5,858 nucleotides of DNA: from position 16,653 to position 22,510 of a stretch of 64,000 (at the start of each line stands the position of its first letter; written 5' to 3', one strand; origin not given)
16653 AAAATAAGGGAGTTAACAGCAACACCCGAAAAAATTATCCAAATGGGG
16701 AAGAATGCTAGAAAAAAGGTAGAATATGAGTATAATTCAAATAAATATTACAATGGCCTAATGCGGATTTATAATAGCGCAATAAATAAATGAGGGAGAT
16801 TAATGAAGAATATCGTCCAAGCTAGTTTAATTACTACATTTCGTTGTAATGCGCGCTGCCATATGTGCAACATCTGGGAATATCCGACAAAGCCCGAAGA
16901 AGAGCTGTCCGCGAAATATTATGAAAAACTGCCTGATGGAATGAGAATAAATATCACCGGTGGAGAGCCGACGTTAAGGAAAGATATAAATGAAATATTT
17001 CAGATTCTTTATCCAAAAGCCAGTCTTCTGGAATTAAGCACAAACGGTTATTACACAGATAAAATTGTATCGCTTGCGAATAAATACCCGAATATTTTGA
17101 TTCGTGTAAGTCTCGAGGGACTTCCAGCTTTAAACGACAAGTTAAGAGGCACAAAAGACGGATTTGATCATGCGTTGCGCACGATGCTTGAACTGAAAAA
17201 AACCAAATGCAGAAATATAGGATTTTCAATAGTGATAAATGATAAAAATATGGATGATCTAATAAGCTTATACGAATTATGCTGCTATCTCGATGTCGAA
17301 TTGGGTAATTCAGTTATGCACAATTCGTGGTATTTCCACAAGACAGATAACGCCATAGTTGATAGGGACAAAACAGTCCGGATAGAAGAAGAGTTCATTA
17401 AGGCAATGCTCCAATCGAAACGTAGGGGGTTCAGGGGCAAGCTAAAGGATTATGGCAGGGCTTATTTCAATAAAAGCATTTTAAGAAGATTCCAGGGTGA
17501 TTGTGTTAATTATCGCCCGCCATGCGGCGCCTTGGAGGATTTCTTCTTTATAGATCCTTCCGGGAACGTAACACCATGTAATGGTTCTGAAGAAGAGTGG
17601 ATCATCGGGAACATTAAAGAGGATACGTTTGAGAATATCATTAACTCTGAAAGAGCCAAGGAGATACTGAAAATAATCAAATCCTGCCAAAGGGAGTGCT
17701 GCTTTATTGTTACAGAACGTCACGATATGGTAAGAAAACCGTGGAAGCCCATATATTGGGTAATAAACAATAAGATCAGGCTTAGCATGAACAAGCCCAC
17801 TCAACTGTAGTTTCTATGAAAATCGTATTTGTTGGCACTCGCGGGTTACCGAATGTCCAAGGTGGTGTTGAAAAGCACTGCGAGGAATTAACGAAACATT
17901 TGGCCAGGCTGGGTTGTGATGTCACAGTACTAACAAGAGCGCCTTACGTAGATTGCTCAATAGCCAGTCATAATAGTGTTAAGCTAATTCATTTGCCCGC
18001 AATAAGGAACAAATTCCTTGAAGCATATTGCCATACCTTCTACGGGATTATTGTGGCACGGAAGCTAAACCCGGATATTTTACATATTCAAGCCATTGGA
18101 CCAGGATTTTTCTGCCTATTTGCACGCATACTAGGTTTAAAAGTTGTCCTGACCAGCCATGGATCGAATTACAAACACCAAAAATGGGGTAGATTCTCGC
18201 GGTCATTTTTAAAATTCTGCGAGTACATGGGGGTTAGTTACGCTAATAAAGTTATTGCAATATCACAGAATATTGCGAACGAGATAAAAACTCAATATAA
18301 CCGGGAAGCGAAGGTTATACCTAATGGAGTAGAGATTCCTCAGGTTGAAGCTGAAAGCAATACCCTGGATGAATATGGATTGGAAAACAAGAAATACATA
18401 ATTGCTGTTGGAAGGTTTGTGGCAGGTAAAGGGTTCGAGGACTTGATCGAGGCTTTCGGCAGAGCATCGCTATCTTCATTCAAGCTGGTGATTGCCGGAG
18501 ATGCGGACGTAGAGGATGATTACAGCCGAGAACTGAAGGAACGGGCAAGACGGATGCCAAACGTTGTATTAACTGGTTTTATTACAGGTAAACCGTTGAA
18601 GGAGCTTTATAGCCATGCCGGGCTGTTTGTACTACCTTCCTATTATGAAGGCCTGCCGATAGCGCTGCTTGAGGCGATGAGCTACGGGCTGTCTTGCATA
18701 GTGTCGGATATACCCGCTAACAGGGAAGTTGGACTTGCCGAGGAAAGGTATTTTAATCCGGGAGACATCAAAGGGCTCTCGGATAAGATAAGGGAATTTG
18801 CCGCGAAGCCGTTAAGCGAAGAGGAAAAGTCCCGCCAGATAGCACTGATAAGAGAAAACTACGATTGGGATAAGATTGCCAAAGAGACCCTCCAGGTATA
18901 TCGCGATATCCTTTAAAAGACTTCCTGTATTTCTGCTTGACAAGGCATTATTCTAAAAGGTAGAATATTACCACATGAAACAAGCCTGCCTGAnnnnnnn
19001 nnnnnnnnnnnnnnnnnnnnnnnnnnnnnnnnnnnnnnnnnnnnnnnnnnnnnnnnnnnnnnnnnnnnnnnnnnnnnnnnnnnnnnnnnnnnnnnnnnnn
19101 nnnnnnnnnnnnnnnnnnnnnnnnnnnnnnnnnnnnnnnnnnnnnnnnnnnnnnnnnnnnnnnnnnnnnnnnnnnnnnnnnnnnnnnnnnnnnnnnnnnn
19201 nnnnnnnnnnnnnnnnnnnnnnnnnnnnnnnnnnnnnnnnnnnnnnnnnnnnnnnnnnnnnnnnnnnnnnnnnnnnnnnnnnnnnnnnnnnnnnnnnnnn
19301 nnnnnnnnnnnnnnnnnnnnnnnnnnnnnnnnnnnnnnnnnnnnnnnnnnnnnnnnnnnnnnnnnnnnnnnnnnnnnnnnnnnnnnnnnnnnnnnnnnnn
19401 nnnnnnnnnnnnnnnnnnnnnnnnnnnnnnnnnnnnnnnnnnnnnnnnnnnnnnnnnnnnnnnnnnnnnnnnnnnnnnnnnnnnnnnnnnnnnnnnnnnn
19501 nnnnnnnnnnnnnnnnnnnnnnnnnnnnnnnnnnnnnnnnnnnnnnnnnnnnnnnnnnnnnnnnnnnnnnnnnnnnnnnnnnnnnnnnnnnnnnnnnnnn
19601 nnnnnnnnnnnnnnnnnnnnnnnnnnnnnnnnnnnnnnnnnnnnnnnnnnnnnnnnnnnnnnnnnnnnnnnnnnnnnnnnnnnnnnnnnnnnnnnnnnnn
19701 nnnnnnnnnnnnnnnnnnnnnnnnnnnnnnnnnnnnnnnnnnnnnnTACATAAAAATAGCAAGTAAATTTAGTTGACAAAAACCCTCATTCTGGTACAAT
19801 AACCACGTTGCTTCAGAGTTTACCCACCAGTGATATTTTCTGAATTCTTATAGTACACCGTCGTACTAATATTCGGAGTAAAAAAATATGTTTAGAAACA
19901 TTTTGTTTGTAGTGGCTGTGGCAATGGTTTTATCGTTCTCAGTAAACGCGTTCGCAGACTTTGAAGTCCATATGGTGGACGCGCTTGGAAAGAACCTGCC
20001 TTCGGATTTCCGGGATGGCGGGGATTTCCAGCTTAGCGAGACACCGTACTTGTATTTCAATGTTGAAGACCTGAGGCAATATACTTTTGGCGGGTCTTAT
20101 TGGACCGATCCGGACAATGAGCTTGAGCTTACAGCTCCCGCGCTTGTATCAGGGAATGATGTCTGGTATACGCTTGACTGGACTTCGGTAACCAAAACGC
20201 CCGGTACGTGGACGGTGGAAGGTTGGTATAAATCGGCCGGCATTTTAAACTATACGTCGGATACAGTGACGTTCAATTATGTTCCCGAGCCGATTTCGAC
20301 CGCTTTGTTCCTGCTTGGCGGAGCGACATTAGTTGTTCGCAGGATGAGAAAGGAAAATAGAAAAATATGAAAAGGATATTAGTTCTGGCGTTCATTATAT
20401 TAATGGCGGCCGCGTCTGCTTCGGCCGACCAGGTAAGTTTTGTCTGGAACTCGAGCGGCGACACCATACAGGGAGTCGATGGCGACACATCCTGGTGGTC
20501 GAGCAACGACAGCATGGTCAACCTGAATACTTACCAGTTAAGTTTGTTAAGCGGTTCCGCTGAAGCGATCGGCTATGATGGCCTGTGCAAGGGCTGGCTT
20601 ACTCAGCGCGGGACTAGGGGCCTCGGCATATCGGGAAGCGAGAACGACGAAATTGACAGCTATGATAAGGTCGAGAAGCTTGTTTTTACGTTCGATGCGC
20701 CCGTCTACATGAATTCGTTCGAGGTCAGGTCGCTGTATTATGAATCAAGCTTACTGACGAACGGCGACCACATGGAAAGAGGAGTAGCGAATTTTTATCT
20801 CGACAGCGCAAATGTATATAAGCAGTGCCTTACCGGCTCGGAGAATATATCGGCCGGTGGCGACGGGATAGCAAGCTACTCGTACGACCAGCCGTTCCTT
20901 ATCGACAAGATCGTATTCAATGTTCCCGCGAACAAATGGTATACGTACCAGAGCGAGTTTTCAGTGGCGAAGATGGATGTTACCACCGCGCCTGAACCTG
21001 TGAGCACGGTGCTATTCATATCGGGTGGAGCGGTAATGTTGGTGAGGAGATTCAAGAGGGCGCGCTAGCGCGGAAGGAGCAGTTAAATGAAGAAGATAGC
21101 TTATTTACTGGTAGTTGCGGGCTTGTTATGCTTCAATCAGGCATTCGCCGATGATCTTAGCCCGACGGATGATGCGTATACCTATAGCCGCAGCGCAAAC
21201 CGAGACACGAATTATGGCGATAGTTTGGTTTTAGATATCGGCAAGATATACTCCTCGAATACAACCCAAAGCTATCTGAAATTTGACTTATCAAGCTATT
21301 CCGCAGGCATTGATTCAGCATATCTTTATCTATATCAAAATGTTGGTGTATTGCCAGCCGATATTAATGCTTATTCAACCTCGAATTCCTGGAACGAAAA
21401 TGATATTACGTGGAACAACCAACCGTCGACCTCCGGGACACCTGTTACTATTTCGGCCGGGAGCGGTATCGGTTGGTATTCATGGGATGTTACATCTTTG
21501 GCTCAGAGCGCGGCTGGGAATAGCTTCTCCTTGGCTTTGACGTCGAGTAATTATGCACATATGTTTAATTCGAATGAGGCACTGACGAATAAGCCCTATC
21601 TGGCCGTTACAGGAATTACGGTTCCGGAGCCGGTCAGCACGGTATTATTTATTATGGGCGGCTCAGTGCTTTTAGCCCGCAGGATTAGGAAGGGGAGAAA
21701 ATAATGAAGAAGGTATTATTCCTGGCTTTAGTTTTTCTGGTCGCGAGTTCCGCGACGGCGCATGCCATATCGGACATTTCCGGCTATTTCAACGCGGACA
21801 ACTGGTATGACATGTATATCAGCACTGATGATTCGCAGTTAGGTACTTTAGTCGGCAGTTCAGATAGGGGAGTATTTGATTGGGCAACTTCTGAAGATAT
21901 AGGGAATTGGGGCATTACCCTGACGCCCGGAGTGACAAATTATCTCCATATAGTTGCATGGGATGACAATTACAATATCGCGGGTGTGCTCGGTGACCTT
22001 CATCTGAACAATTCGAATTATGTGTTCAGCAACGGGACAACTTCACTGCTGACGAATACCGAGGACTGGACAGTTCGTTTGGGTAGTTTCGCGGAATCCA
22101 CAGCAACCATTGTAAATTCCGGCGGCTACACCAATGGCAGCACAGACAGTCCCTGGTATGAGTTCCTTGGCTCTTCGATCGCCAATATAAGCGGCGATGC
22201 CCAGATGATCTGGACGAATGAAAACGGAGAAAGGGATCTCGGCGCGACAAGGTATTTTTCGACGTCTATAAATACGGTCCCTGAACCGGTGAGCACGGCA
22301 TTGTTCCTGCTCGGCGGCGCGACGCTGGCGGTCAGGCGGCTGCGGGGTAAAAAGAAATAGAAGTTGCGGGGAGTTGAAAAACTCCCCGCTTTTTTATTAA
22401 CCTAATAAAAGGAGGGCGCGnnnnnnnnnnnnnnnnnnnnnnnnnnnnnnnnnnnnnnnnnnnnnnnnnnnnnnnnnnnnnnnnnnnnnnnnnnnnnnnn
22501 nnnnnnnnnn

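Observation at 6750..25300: Roughly 18 kb compositionally distinct island: Wzx/Wzy-type glycan assembly module plus PEP-CTERM/exosortase system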

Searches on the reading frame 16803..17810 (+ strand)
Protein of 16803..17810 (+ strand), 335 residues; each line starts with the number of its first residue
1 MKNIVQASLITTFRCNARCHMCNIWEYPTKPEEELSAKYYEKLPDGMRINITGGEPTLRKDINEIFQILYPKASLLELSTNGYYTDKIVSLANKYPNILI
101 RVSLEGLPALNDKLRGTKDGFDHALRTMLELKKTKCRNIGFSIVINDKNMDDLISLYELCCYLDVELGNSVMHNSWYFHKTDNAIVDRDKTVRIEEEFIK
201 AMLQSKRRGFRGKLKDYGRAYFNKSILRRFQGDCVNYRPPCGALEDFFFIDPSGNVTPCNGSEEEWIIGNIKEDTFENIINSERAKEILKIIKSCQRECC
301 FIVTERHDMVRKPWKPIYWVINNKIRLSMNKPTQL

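Call 4: search_protein_families(library=pfam, proteins=[window:16803-17810:+], max_evalue=0.001)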
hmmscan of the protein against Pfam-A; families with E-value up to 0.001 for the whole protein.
window:16803-17810:+ (335 aa): 2 families
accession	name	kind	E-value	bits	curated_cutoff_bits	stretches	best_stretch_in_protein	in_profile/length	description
PF04055.27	Radical_SAM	-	4e-14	53.6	29.5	1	10-159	2-165/166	Radical SAM superfamily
PF13186.11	SPASM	-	2.1e-10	41.1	21.5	1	241-299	1-66/67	Iron-sulfur cluster-binding domain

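Call 6: search_protein_families(library=ncbifam, proteins=[window:16803-17810:+], max_evalue=0.001)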
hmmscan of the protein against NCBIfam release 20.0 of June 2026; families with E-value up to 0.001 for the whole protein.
window:16803-17810:+ (335 aa): 46 families (the best 25 are shown)
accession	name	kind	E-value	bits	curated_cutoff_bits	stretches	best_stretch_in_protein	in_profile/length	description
TIGR03961.1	rSAM_PTO1314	hypoth_equivalog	3e-18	66.2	306.05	1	13-261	31-265/332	PTO1314 family radical SAM protein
TIGR04051.1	rSAM_NirJ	equivalog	1e-15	57.6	515.45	1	13-165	10-168/354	heme d1 biosynthesis radical SAM protein NirJ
TIGR03962.1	mycofact_rSAM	equivalog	1.6e-15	57.2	265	1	12-283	19-285/339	mycofactocin radical SAM maturase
TIGR04054.1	rSAM_NirJ1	equivalog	1.6e-15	56.7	650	1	11-161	42-198/387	putative heme d1 biosynthesis radical SAM protein NirJ1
TIGR04055.1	rSAM_NirJ2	equivalog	9.3e-15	55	500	1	8-295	3-285/326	putative heme d1 biosynthesis radical SAM protein NirJ2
TIGR04546.1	rSAM_ahbC_deAc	equivalog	7.3e-14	51.3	650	1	11-164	45-204/390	12,18-didecarboxysiroheme deacetylase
TIGR04403.1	rSAM_skfB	equivalog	8.7e-14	51.1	300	1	8-296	107-383/402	sporulation killing factor system radical SAM maturase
NF033640.1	N_Twi_rSAM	subfamily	2.2e-12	46.8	170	1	31-164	158-299/398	twitch domain-containing radical SAM protein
TIGR03470.1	HpnH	equivalog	7.7e-12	44.8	225.05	1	10-210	33-234/318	adenosyl-hopene transferase HpnH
TIGR04133.1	rSAM_w_lipo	hypoth_equivalog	8.3e-12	44.7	425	1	12-281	31-301/350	TIGR04133 family radical SAM/SPASM protein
TIGR04545.1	rSAM_ahbD_hemeb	equivalog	9.4e-12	45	500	1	12-284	7-290/339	heme b synthase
TIGR02666.1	moaA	equivalog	1.9e-11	43.5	284.05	1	12-167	17-187/336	GTP 3',8-cyclase MoaA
TIGR04317.1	W_rSAM_matur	equivalog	6.1e-11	42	380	1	12-166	11-177/349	tungsten cofactor oxidoreductase radical SAM maturase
NF041298.1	rSAM_mat_DynA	equivalog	6.6e-11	41.8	450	1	78-290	90-301/356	dynobactin maturation radical SAM/SPASM protein DynA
TIGR04250.1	SCM_rSAM_ScmE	equivalog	1.2e-10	40.9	400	1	12-159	10-164/358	SynChlorMet cassette radical SAM/SPASM protein ScmE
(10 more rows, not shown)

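Call 42: find_related_loci(query=A2, collection=genome_contigs, flank=10000)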
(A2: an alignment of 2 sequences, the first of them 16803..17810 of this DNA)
Query A2 (335 aa) in genome_contigs; peptide patterns used: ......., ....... (x = any residue, [..] = any of these).
72 stretches matched a pattern; 53 encode a relative of the query (tblastn E <= 1e-3); 52 distinct loci.
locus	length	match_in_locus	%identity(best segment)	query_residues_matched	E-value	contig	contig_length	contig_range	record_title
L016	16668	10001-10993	73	5-335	1e-176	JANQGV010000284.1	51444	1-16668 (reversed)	MAG: Thermodesulfobacteriota bacterium isolate PL23b_bin.63 k99_1307249, whole genome shotgun sequence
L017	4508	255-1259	73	1-335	1e-177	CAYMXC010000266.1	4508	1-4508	MAG TPA_asm: uncultured Phycisphaerae bacterium isolate SRP167436_co1_20 genome assembly, contig: NODE_32082_length_4508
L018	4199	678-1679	72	1-334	6e-178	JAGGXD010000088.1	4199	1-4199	MAG: Bacteroidales bacterium isolate AUK143 PB_MBMC_097_c_000000000057, whole genome shotgun sequence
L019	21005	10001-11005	72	1-335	2e-171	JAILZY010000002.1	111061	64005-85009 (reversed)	MAG: bacterium isolate HOT.CON.50 NODE_139_length_111061_cov_19.320064, whole genome shotgun sequence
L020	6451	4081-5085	71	1-335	5e-171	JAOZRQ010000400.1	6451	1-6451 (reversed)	MAG: Desulfobacterales bacterium isolate GMC6.concoct.52 GMC6_16932_length_6451_cov_9.909318, whole genome shotgun seque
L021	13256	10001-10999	69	1-333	5e-167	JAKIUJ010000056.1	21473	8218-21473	MAG: Desulfobacula sp. isolate D100SM.bin.15 NODE_1021_length_21473_cov_3.444720, whole genome shotgun sequence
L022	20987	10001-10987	71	1-329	6e-167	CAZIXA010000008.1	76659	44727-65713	MAG TPA_asm: uncultured Clostridia bacterium isolate SRP323688_co1_183 genome assembly, contig: NODE_670_length_76659_co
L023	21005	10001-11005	69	1-335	1e-166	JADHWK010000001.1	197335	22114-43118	MAG: candidate division KSB1 bacterium isolate BS750m-G25 BS-750m-C10, whole genome shotgun sequence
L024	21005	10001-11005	70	1-335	2e-166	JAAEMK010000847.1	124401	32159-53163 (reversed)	MAG: Desulfobacteraceae bacterium isolate Bse_4 BseG_CONTIG2259191, whole genome shotgun sequence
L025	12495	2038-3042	66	1-335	2e-163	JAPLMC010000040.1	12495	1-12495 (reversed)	MAG: Candidatus Omnitrophota bacterium isolate LacPavin_0419_WC70L_MAG_38_7 LacPavin_0419_WC70L_scaffold_387181, whole g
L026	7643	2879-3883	71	1-335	2e-161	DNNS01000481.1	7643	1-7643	MAG TPA_asm: Spirochaetia bacterium isolate UBA12135 contig_38430, whole genome shotgun sequence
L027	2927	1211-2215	68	1-335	6e-169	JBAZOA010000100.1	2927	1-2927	MAG: Candidatus Omnitrophota bacterium isolate SO_2017_LW4_83 scaffold_33348_c2_LW137-91_2017, whole genome shotgun sequ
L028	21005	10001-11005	70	1-335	3e-167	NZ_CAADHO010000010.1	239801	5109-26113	Desulfoluna butyratoxydans isolate Desulfoluna butyratoxydans MSL71, whole genome shotgun sequence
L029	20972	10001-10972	59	5-328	5e-130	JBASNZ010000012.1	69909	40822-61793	MAG: Coriobacteriia bacterium isolate MFD12108_ilm_asm_bin9 k127_42663, whole genome shotgun sequence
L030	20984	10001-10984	56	4-331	1e-129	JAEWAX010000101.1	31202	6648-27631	MAG: Bacillota bacterium isolate OH_PBB_227 k127_64567, whole genome shotgun sequence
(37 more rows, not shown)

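Call 47: search_solved_structures(query=window:16803-17810:+, max_evalue=0.001)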
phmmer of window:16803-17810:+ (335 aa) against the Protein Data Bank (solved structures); distinct sequences matched with E-value up to 0.001: 1.
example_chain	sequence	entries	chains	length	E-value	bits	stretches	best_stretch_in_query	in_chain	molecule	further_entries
6efn_A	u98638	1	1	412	2.8e-13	52.8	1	7-161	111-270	Sporulation killing factor maturation protein SkfB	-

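Call 75: search_protein_representatives(protein=window:16803-17810:+)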
Query: 335 residues. Proteins with E-value up to 0.001 (for the whole library): 11217; up to 1e-10: 2053; up to 1e-30: 127. The best 150 are listed.
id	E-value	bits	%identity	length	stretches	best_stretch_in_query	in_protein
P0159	3.4e-159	545.8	70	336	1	2-327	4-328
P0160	2.6e-114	398.2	69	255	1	1-252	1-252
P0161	4.8e-97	341.4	70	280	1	1-216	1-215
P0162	1.2e-93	330.3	68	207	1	128-331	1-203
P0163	3.7e-85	302.4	58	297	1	8-233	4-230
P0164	1.9e-76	273.7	71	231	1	66-243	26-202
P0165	2.2e-72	260.3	47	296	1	5-297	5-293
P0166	1.4e-71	257.7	40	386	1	7-333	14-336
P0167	1.6e-70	254.2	74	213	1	3-153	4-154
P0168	9.3e-68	245.1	40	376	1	7-333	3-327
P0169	2.6e-67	243.7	37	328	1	8-326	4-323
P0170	2.4e-64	233.9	52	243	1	68-287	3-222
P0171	2.5e-62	227.3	40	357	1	6-285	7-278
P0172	6.1e-61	222.7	40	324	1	8-301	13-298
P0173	4.5e-60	219.9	38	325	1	5-325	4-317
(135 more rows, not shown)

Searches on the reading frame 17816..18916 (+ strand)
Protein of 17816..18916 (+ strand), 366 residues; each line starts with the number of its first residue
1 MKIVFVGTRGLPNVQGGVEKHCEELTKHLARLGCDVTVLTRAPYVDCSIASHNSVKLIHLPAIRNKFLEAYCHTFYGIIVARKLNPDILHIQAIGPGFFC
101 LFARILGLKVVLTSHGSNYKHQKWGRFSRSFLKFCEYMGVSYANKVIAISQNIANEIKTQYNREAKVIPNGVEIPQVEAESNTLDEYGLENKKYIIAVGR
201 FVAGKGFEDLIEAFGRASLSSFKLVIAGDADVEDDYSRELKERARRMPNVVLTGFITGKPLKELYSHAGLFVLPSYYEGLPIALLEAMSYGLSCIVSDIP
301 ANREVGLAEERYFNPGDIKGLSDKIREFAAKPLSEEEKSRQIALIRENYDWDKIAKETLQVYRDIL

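Call 4: search_protein_families(library=pfam, proteins=[window:17816-18916:+], max_evalue=0.001)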
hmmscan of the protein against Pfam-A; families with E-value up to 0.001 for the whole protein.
window:17816-18916:+ (366 aa): 8 families
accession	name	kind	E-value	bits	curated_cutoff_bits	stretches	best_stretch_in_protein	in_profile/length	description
PF00534.26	Glycos_transf_1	-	2.4e-28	99.2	26.4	1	190-336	13-160/172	Glycosyl transferases group 1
PF13692.12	Glyco_trans_1_4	-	3.3e-26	92.7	27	1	193-328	2-139/142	Glycosyl transferases group 1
PF13439.12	Glyco_transf_4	-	2.1e-25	90.1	28.5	1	16-173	2-167/170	Glycosyltransferase Family 4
PF13579.12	Glyco_trans_4_4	-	1.4e-20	74.7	29.7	1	16-171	1-158/158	Glycosyl transferase 4-like domain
PF09314.17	DUF1972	-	6.3e-10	39.4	25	1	3-169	4-182/186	Domain of unknown function (DUF1972)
PF20706.3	GT4-conflict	-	6.9e-09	35.6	26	1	142-298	146-312/385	Family 4 Glycosyltransferase in conflict systems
PF13477.12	Glyco_trans_4_2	-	3.5e-08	34.1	23.4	1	19-147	10-136/139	Glycosyl transferase 4-like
PF08323.17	Glyco_transf_5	-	4.7e-06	26.9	22.7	0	108-161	159-228/239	Starch synthase catalytic domain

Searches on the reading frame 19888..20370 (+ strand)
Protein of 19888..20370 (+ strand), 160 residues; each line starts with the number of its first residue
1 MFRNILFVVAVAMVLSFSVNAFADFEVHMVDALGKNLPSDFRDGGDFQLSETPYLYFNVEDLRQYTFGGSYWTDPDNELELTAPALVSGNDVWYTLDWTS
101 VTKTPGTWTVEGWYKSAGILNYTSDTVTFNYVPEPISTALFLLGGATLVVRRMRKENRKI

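Call 4: search_protein_families(library=pfam, proteins=[window:19888-20370:+], max_evalue=0.001)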
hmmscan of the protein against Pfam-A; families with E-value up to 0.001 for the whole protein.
window:19888-20370:+ (160 aa): 0 families

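Call 7: search_protein_families(library=ncbifam, proteins=[window:19888-20370:+], max_evalue=0.01)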
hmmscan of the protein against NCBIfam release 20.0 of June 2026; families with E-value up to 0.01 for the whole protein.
window:19888-20370:+ (160 aa): 5 families
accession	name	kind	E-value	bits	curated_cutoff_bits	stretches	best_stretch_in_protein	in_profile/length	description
TIGR02595.1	PEP_CTERM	domain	0.00087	20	16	1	132-154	1-23/24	PEP-CTERM sorting domain-containing protein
NF038126.1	PEP_CTERM_FxDxF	subfamily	0.0012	19.1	50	1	89-149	100-159/165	FxDxF family PEP-CTERM protein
NF033554.9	floc_PepA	equivalog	0.0018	18.2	80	1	88-155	197-260/261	flocculation-associated PEP-CTERM protein PepA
NF038120.1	PEP_CTERM_QFxxD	subfamily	0.0036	17.2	80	1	124-154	185-215/215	NF038120 family PEP-CTERM protein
NF038118.1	PEP_CTERM_CCXG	equivalog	0.0093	15.7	90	0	127-155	171-199/199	CCXG family PEP-CTERM protein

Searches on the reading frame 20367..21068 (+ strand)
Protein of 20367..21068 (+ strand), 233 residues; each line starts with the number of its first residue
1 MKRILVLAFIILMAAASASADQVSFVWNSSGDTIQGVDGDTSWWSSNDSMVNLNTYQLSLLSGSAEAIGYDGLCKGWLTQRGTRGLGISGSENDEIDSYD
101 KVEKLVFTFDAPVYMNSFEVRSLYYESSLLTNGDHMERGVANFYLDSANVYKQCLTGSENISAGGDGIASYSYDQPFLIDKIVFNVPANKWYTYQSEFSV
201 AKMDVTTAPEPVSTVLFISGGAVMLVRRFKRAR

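Call 4: search_protein_families(library=pfam, proteins=[window:20367-21068:+], max_evalue=0.001)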
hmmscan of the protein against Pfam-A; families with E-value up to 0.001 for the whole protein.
window:20367-21068:+ (233 aa): 0 families

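Call 7: search_protein_families(library=ncbifam, proteins=[window:20367-21068:+], max_evalue=0.01)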
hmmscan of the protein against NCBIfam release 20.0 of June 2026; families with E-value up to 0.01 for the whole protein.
window:20367-21068:+ (233 aa): 1 family
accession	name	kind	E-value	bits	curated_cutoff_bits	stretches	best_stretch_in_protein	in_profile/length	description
NF041927.1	Xrt_dep_XDP1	equivalog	3.5e-05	23.9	125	0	10-124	3-119/242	exosortase-dependent surface protein XDP1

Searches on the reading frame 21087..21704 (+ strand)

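Call 5: search_protein_families(library=pfam, proteins=[window:21087-21704:+], max_evalue=0.001)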
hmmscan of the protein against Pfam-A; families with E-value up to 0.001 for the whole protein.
window:21087-21704:+ (205 aa): 1 family
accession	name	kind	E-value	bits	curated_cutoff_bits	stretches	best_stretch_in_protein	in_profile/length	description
PF24517.2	CBM96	-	1.1e-31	110.3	26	1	23-175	4-163/164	Carbohydrate-binding module family 96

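Call 7: search_protein_families(library=ncbifam, proteins=[window:21087-21704:+], max_evalue=0.01)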
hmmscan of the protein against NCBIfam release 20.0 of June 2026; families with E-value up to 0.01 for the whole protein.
window:21087-21704:+ (205 aa): 1 family
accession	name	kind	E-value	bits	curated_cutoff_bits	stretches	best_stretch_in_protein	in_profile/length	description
NF033679.1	DNRLRE_dom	domain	4.4e-30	104.9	34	1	32-175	3-164/164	DNRLRE domain-containing protein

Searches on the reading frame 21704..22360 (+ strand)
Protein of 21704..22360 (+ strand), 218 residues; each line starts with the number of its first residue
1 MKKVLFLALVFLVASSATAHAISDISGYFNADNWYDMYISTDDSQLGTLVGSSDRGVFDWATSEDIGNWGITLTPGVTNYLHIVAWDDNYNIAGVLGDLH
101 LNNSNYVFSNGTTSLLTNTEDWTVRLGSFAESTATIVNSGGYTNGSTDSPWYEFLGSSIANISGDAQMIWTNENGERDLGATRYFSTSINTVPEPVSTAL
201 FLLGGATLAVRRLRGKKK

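Call 5: search_protein_families(library=pfam, proteins=[window:21704-22360:+], max_evalue=0.001)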
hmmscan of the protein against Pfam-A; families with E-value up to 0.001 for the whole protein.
window:21704-22360:+ (218 aa): 0 families

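Call 7: search_protein_families(library=ncbifam, proteins=[window:21704-22360:+], max_evalue=0.01)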
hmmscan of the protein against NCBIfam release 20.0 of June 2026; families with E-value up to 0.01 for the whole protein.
window:21704-22360:+ (218 aa): 4 families
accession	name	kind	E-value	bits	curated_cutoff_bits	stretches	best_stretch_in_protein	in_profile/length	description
TIGR02595.1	PEP_CTERM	domain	0.002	18.8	16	1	192-214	1-23/24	PEP-CTERM sorting domain-containing protein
NF053717.1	VnlPnlRedVprA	equivalog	0.0053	15.6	600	1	130-177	234-280/481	vinyl phenol reductase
NF038120.1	PEP_CTERM_QFxxD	subfamily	0.0075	16.2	80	0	188-212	189-213/215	NF038120 family PEP-CTERM protein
NF038125.1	PEP_CTERM_THxN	subfamily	0.0076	15.9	85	0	162-213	194-244/246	THxN family PEP-CTERM protein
